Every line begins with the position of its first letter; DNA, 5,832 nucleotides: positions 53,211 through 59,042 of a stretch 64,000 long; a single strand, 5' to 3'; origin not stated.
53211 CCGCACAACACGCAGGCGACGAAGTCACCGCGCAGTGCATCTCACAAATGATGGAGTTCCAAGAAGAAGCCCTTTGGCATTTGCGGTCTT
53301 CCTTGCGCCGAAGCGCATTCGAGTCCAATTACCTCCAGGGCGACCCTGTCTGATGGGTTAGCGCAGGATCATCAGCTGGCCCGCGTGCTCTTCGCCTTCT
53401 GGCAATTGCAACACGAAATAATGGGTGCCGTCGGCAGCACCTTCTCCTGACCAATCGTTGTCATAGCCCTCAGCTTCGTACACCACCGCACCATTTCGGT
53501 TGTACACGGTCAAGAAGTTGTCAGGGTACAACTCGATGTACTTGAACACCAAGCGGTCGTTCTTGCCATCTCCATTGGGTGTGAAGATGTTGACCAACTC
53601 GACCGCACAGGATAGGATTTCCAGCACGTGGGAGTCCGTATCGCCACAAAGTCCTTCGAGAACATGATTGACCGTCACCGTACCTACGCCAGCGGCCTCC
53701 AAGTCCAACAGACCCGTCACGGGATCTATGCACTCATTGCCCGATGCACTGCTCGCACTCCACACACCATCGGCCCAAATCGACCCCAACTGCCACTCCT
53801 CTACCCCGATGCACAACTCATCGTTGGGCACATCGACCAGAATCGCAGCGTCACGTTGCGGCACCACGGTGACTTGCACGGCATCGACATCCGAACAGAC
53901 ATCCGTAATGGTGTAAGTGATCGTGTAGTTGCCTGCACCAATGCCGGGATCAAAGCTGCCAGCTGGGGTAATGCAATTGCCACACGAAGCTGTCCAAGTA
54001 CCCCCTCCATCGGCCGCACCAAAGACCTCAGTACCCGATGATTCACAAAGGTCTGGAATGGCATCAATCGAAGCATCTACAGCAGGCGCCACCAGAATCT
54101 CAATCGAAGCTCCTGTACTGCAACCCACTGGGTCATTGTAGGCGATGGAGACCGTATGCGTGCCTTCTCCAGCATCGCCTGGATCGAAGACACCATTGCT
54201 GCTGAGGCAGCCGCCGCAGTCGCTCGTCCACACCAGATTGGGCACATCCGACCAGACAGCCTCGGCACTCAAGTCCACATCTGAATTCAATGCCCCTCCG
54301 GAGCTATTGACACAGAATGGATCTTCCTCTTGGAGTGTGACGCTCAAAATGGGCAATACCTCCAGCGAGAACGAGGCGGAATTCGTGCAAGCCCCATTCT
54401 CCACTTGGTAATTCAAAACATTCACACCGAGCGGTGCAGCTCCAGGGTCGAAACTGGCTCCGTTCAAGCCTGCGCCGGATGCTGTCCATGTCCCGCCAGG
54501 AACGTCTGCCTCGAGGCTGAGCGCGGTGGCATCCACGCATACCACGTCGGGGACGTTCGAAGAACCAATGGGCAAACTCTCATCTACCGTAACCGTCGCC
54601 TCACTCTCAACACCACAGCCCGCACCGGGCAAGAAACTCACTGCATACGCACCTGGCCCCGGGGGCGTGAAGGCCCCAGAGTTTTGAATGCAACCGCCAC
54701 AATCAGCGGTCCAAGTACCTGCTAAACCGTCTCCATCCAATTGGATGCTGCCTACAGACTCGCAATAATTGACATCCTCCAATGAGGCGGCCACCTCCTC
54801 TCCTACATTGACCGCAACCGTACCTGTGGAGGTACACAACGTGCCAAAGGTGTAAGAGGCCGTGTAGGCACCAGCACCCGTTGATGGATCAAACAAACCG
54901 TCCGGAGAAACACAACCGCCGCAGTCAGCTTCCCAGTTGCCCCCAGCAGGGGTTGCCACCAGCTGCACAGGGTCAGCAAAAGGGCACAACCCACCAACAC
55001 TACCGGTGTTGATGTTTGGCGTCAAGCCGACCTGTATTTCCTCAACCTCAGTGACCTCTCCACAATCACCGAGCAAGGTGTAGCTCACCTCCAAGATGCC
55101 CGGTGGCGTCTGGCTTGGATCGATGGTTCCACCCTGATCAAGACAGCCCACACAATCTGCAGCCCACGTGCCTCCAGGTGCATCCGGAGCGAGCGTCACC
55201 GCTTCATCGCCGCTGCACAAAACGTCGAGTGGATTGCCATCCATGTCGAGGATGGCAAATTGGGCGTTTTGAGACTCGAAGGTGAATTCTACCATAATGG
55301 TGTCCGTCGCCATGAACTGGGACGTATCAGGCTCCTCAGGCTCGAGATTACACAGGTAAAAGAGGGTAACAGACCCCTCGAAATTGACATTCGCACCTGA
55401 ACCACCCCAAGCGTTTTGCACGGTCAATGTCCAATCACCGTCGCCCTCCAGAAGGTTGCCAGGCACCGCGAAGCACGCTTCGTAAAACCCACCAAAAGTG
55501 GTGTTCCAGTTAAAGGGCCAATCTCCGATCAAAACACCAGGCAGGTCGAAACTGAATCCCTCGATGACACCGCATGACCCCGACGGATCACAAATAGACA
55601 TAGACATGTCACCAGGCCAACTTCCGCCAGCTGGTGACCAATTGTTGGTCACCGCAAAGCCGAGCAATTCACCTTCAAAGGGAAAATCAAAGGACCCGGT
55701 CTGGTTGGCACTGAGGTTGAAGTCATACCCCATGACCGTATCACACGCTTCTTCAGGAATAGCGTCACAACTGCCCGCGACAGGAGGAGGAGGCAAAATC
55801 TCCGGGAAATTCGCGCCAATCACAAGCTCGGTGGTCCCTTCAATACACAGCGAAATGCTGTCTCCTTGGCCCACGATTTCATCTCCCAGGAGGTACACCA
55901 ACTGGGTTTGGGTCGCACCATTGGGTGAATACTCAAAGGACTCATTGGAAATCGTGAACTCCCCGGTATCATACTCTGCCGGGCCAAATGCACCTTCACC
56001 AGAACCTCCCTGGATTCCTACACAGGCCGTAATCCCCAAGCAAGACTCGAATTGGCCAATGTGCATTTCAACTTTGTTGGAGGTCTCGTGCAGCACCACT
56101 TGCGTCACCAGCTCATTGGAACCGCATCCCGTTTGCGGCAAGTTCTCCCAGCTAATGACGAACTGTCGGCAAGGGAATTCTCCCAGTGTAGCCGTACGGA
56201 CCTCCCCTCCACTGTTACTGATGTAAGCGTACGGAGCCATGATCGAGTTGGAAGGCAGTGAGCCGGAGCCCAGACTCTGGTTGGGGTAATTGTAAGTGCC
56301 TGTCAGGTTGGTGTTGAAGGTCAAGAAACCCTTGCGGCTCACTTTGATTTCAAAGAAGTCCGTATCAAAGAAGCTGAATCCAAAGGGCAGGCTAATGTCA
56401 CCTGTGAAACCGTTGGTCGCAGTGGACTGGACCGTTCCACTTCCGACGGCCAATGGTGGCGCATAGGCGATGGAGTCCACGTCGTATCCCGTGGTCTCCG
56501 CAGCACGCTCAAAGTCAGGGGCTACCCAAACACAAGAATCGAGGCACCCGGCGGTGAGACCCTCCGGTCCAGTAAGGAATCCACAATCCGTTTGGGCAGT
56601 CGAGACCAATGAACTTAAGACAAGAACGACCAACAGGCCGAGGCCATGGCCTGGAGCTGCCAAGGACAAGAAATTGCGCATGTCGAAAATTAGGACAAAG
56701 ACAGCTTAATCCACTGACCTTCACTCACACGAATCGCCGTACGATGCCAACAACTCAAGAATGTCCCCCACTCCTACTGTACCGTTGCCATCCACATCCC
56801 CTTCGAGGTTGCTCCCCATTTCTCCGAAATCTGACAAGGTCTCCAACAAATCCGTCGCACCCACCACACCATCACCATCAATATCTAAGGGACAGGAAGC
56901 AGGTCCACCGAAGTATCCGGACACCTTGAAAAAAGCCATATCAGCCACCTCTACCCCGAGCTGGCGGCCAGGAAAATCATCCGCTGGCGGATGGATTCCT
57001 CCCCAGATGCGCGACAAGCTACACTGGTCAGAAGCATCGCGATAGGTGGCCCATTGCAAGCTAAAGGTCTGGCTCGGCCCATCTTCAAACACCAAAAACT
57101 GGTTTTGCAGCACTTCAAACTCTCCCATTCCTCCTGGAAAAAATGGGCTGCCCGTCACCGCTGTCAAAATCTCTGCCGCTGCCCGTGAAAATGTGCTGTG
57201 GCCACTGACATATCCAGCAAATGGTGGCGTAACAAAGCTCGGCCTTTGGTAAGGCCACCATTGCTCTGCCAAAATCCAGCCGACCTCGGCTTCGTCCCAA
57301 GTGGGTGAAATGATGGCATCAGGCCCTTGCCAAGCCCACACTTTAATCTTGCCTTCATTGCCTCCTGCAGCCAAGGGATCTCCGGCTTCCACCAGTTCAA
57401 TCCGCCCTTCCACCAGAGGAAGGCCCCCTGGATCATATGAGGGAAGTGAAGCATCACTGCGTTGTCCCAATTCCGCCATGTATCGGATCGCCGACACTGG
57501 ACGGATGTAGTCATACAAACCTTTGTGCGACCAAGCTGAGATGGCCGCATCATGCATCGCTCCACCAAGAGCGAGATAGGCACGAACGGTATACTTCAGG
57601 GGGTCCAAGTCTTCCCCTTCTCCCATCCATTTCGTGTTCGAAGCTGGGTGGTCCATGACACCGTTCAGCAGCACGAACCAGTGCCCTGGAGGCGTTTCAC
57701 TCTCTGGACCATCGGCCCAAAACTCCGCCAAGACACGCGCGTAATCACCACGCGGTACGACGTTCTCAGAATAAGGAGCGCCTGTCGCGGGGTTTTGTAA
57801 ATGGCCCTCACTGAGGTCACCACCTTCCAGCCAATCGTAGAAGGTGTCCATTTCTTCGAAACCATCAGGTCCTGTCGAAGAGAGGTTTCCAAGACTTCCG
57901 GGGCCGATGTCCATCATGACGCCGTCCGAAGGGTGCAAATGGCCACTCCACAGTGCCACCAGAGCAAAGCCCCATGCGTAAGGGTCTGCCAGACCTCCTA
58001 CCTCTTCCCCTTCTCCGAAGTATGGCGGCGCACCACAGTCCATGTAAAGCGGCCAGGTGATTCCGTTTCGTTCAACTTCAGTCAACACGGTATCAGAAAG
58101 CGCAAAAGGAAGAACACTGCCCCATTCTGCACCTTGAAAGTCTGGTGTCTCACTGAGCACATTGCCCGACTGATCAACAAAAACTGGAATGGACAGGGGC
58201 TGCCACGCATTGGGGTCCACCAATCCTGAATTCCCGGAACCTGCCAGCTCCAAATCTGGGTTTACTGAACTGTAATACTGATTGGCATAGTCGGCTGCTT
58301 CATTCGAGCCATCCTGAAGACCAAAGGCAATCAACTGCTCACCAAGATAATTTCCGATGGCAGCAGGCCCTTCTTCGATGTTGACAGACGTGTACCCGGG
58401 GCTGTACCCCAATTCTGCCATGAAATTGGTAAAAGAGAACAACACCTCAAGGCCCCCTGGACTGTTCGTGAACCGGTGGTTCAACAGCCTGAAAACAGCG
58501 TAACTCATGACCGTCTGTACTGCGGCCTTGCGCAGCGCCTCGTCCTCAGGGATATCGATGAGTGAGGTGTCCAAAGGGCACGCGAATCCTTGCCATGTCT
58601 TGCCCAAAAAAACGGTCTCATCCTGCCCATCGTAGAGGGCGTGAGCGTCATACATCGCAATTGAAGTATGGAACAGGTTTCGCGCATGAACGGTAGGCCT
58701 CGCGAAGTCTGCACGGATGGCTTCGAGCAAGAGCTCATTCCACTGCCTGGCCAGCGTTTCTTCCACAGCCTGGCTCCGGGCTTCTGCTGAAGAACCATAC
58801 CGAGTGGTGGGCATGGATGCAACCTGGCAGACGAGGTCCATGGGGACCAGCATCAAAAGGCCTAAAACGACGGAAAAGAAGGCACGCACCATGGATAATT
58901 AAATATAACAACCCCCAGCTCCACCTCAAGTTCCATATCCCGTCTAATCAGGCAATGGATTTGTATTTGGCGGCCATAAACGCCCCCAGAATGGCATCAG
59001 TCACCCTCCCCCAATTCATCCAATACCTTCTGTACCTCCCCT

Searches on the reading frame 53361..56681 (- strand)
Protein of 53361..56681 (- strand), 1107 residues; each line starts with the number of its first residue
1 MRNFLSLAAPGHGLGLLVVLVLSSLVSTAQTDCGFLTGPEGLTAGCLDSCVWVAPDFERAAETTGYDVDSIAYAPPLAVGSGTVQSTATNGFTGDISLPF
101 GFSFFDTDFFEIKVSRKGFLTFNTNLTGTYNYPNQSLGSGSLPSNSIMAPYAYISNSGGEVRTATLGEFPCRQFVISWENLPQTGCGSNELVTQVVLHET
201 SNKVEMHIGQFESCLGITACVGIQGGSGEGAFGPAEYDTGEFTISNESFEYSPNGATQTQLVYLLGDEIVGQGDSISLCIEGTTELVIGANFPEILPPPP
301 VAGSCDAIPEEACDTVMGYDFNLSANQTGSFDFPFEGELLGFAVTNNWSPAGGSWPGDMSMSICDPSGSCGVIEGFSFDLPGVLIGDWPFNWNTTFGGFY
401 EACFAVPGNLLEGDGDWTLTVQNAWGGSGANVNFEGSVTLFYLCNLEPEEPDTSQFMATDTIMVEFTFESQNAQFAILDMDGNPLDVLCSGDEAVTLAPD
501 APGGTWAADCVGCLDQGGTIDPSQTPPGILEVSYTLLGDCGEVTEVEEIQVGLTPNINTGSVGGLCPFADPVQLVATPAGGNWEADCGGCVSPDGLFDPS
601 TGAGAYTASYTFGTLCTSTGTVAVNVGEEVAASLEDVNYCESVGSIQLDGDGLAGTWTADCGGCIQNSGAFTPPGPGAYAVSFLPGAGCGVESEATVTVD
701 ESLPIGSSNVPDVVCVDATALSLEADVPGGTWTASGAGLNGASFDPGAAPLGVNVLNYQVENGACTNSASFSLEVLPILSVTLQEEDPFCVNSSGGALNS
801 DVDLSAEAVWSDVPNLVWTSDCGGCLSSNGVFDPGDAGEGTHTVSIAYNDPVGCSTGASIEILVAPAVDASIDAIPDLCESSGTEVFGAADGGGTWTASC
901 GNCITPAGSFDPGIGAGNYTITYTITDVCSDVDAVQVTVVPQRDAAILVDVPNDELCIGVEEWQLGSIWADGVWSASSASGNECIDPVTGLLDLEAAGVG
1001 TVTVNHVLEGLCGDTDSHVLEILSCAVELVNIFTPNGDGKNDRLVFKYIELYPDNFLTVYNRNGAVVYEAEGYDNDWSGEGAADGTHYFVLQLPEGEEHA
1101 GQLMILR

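Call 22: search_protein_families(library=pfam, proteins=[window:53361-56681:-], max_evalue=0.001)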
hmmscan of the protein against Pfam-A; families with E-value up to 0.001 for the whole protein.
window:53361-56681:- (1107 aa): 1 family
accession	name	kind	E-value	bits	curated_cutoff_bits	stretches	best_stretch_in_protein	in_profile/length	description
PF13585.12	CHU_C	-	1.6e-18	67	27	1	1028-1102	2-83/86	CHU_C Type IX secretion signal domain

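Call 68: search_protein_families(library=ncbifam, proteins=[window:53361-56681:-], max_evalue=0.01)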
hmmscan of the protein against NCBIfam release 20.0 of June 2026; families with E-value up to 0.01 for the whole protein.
window:53361-56681:- (1107 aa): 1 family
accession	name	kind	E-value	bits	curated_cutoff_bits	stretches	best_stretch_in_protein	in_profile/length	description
TIGR04131.1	Bac_Flav_CTERM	domain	4e-08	33.3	35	1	1029-1105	3-83/85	T9SS type B sorting domain-containing protein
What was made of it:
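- On T9SS type-A cargo (the host proteins): Only other cargo-type proteins are present (CHU_C / type-B CTD protein at 53358..56681; calls 22, 68).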

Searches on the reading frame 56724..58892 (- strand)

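Call 22: search_protein_families(library=pfam, proteins=[window:56724-58892:-], max_evalue=0.001)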
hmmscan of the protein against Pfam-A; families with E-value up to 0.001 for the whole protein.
window:56724-58892:- (723 aa): 2 families
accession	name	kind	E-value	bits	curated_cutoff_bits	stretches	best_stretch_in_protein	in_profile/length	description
PF22778.2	VCPO_2nd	-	2.9e-08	34.4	27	0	439-472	3-36/177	VCPO second helical-bundle domain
PF21167.2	DUF6851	-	9.4e-08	33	27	1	115-232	28-140/140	Domain of unknown function (DUF6851)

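Call 68: search_protein_families(library=ncbifam, proteins=[window:56724-58892:-], max_evalue=0.01)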
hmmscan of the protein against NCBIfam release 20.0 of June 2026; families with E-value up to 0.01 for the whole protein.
window:56724-58892:- (723 aa): 0 families
